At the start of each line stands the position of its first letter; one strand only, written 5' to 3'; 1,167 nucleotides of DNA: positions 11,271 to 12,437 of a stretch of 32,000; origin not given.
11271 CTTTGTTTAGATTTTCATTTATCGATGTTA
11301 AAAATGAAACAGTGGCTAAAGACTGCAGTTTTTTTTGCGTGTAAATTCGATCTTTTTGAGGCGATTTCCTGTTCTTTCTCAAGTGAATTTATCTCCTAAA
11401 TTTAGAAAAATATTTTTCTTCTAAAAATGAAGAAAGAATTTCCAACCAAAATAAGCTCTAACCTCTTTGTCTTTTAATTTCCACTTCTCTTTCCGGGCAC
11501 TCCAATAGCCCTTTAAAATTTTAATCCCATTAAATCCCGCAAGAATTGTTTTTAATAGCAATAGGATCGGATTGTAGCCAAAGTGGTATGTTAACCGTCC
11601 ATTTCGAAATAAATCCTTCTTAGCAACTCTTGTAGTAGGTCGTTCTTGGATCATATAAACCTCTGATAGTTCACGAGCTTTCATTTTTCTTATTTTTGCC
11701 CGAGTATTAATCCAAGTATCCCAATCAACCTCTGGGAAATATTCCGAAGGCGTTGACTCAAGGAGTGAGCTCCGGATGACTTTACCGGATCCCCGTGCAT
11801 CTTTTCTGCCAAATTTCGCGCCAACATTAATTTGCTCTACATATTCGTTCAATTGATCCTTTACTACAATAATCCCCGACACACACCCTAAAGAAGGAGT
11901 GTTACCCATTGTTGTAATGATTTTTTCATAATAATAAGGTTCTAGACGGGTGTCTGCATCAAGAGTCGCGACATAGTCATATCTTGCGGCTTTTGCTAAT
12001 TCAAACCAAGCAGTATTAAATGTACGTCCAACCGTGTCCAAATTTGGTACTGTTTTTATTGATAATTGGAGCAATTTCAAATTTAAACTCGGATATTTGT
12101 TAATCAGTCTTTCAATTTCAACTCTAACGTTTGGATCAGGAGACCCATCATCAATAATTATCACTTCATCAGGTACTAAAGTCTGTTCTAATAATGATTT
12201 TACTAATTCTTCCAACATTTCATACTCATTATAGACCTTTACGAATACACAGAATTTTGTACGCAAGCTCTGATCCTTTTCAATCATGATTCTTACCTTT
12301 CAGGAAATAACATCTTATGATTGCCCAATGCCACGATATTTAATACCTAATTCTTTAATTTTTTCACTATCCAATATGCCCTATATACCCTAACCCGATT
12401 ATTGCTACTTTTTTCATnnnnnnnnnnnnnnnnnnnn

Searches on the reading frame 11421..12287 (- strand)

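Call 6: search_protein_families(library=pfam, proteins=[window:11421-12287:-])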
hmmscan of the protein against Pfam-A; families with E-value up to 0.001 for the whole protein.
window:11421-12287:- (288 aa): 4 families
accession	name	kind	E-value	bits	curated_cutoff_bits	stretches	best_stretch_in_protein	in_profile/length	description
PF00535.33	Glycos_transf_2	-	2e-19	70.6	23.3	1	13-161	1-141/168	Glycosyl transferase family 2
PF13641.12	Glyco_tranf_2_3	-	0.00011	22.7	27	1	12-154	3-136/230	Glycosyltransferase like family 2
PF13632.12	Glyco_trans_2_3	-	0.00062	20.1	27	0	105-155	1-49/198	Glycosyl transferase family group 2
PF13506.12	Glyco_transf_21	-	0.0007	19.5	21.7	0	98-145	26-72/174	Glycosyl transferase family 21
